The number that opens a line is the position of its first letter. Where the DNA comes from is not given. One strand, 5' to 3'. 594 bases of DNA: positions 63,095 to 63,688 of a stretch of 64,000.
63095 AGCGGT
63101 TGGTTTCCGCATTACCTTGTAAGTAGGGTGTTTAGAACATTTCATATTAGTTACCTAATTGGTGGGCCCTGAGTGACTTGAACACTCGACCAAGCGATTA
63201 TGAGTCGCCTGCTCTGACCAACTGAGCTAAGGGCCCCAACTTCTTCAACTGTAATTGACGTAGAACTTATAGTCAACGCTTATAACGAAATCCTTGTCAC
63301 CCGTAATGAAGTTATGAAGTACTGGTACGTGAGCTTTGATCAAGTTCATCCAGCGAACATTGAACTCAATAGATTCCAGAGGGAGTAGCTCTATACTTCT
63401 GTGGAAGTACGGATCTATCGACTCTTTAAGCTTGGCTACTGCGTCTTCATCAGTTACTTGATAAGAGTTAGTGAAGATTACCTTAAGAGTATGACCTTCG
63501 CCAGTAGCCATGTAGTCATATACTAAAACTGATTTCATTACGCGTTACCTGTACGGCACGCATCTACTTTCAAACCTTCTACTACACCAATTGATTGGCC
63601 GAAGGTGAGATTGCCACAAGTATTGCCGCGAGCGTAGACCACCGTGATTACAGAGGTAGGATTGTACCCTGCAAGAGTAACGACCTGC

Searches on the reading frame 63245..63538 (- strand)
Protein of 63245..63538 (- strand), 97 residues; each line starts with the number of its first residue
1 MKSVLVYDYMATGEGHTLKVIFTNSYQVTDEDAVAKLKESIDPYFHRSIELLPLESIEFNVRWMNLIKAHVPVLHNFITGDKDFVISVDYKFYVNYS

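Call 62: find_encoding_contigs(protein=window:63245-63538:-, flank=10000, max_places=4)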
Protein window:63245-63538:- (97 aa): 10 contigs read that carry it; 4 places shown.
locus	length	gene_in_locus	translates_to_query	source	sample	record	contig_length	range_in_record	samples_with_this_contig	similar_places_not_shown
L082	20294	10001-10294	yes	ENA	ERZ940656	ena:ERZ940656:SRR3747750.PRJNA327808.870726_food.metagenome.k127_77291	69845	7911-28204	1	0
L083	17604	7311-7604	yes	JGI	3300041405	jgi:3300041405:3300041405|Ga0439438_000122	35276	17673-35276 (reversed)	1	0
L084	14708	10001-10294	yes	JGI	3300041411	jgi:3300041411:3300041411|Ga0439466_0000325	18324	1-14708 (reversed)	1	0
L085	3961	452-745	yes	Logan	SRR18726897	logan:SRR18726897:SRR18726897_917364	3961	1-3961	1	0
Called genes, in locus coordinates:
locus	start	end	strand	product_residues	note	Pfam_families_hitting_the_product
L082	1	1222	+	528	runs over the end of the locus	PF00476:DNA_pol_A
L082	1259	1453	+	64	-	-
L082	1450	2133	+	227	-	-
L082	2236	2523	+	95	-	-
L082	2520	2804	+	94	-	-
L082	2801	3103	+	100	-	-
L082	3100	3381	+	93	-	-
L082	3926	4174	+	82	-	-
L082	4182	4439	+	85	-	-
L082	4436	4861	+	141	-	-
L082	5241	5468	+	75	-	-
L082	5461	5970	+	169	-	-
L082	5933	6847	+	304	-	PF00149:Metallophos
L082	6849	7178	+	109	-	-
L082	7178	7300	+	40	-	-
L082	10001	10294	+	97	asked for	-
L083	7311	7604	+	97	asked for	-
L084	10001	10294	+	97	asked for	-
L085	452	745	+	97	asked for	-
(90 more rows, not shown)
